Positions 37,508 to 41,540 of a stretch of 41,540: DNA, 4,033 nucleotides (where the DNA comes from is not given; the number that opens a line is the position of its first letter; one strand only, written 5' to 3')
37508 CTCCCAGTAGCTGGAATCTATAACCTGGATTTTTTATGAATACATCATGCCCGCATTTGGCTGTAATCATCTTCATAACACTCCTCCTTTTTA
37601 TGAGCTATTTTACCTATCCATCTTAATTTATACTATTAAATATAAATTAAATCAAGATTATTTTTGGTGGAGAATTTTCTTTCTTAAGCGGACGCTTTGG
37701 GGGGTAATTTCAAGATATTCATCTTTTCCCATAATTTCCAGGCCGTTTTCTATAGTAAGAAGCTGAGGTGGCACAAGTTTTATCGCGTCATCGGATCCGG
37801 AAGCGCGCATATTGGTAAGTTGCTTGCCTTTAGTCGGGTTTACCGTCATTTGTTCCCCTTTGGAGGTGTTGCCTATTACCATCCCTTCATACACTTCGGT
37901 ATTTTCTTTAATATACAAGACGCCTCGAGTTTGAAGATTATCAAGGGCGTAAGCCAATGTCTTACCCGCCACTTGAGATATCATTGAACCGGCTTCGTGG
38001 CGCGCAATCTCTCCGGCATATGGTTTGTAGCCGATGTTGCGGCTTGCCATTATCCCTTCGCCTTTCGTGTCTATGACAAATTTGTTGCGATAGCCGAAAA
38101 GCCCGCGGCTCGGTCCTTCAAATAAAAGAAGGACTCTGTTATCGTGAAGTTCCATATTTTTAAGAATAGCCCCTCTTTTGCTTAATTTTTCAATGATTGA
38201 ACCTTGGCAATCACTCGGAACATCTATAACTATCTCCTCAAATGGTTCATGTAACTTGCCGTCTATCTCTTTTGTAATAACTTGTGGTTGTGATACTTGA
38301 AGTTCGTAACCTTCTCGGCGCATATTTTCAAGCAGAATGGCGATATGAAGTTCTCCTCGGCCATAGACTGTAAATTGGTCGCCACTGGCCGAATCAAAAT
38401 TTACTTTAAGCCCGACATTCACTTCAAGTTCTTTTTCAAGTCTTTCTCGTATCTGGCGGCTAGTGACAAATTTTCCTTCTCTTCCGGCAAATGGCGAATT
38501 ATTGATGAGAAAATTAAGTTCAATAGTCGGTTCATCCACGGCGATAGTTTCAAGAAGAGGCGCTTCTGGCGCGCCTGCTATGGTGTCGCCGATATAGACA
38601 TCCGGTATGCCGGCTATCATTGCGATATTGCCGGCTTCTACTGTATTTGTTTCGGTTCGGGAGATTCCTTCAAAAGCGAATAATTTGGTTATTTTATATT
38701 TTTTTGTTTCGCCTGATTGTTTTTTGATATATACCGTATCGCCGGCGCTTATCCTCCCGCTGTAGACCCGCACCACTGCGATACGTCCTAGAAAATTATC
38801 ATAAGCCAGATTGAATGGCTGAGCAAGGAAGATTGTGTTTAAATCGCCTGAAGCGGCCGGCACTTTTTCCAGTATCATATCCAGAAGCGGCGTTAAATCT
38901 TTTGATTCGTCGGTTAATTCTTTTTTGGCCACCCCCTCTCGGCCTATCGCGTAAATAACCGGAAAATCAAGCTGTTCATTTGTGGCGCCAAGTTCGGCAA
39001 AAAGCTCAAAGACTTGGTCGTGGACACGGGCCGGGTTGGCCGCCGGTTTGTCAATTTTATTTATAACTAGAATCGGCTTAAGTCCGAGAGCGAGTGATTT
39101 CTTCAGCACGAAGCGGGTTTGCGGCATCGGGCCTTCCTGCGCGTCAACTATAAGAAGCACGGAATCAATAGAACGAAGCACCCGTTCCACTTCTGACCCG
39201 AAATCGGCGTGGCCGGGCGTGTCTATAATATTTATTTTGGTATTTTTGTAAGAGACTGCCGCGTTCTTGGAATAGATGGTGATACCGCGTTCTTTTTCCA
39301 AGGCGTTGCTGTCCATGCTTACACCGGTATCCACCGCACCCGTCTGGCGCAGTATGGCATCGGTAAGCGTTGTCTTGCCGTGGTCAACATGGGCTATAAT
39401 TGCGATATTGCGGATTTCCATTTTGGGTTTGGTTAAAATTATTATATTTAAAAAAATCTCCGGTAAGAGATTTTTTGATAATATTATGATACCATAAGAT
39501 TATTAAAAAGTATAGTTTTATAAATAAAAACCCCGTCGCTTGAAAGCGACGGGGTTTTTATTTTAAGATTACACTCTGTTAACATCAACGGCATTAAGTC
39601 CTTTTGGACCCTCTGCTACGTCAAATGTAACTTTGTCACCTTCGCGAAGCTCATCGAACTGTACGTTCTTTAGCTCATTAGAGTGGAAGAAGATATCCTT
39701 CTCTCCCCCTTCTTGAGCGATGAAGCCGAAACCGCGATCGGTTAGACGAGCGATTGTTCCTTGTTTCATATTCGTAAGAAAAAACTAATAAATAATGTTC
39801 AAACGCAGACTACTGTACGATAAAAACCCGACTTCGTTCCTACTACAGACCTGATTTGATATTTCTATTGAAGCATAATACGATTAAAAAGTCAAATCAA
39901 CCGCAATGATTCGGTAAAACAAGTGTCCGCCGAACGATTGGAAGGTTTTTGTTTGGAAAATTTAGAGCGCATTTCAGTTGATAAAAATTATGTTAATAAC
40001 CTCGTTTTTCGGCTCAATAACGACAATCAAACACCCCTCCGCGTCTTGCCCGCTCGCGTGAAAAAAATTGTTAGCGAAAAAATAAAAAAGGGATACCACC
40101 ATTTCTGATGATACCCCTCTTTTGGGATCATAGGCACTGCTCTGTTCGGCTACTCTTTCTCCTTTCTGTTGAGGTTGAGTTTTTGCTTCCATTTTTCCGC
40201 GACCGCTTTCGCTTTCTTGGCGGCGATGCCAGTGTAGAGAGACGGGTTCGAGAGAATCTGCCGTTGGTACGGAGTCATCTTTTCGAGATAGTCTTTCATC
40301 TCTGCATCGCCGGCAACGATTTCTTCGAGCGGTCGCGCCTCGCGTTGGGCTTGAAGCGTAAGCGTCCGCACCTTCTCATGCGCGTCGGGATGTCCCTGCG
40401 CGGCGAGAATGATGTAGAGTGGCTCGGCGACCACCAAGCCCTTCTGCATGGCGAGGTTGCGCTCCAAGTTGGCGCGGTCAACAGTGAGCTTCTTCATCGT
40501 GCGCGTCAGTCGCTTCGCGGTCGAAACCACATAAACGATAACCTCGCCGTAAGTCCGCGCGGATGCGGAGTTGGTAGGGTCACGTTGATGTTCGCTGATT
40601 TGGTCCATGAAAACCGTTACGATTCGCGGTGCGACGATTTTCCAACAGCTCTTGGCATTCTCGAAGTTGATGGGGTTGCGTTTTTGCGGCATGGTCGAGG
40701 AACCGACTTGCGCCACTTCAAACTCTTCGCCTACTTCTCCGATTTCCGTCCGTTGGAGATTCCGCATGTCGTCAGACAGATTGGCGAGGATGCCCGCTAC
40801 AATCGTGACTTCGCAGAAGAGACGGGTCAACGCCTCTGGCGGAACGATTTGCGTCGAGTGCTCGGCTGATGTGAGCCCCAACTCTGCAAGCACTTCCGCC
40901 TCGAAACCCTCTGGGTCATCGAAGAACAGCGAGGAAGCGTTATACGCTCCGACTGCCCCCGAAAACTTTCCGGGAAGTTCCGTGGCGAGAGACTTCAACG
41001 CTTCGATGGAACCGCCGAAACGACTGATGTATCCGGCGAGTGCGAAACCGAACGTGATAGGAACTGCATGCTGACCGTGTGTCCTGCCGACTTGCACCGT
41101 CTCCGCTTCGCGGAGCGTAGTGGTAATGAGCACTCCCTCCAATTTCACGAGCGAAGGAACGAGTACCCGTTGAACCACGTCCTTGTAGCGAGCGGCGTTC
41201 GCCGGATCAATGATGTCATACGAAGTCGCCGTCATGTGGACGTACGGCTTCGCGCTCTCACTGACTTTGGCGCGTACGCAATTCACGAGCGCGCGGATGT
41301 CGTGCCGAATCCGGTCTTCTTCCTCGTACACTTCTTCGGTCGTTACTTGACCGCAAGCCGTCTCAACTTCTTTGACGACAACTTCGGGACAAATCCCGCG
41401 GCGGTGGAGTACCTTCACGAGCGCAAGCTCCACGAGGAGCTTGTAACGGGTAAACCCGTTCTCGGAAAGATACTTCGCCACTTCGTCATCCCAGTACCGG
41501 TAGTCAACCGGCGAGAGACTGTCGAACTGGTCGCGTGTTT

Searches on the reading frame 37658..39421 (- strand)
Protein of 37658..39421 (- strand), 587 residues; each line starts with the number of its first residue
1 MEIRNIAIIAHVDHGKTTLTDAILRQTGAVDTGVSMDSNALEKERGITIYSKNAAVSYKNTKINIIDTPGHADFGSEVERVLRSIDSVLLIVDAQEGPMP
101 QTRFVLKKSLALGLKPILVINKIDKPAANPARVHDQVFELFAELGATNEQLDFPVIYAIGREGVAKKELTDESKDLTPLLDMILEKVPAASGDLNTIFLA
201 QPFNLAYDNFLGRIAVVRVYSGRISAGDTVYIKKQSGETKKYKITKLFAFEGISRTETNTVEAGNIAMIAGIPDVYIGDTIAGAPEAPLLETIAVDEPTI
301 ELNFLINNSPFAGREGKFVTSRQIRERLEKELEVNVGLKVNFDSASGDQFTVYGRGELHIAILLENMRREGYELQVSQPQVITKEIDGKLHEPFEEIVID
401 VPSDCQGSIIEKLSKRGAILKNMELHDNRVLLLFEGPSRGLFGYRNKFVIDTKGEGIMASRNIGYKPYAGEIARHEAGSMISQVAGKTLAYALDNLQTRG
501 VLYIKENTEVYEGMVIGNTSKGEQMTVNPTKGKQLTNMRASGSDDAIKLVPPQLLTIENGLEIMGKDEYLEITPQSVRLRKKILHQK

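Call 76: search_protein_families(library=pfam, proteins=[window:37658-39421:-], max_evalue=0.001)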
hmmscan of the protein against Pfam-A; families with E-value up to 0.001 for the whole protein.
window:37658-39421:- (587 aa): 9 families
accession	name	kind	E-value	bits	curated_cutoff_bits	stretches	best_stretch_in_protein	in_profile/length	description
PF00009.33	GTP_EFTU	-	7.7e-53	179.3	26.5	1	2-188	2-187/188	Elongation factor Tu GTP binding domain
PF21018.2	BipA_C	-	2.8e-40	136.9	23.8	1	478-585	2-109/110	TypA/BipA C-terminal domain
PF00679.30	EFG_C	-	3.5e-18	65.9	27.9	1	390-473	2-86/89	Elongation factor G C-terminus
PF03144.31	GTP_EFTU_D2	-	5.1e-13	49.7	30.3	1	212-282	1-73/73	Elongation factor Tu domain 2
PF22042.2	EF-G_D2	-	9.1e-10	39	27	1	203-281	7-81/84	Elongation factor G domain 2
PF01926.29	MMR_HSR1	-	3.9e-07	30.6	21.9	1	6-122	2-113/113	50S ribosome-binding GTPase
PF14492.12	EFG_III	-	0.00014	22.3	27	1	322-375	19-72/75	Elongation Factor G, domain III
PF02421.24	FeoB_N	-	0.00016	21.7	27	1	45-170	31-153/156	Ferrous iron transport protein B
PF09439.16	SRPRB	-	0.00032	20.6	25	0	5-93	5-81/178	Signal recognition particle receptor beta subunit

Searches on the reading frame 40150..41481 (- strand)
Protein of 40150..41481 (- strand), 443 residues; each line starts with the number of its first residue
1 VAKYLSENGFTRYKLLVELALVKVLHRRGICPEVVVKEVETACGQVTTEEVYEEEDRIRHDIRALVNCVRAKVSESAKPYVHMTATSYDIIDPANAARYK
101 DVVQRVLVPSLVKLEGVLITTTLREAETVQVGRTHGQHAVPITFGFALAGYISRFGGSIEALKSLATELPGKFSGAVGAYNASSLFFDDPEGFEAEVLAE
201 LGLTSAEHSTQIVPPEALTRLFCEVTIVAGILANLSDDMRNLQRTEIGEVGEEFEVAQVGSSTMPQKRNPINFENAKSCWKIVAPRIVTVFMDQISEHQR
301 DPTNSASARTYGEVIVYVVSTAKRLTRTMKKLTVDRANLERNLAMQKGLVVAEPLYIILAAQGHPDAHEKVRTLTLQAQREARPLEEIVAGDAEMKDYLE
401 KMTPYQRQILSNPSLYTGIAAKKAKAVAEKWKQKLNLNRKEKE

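Call 76: search_protein_families(library=pfam, proteins=[window:40150-41481:-], max_evalue=0.001)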
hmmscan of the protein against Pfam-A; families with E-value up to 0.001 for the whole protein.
window:40150-41481:- (443 aa): 3 families
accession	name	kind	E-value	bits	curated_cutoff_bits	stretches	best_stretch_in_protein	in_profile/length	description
PF00206.25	Lyase_1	-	4.1e-35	122.1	27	1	23-277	37-304/312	Lyase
PF08328.16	ASL_C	-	4.7e-17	62.5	35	1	296-405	1-112/115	Adenylosuccinate lyase C-terminal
PF10397.14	ADSL_C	-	9.6e-05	23.1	32.7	1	348-422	1-74/79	Adenylosuccinate lyase C-terminus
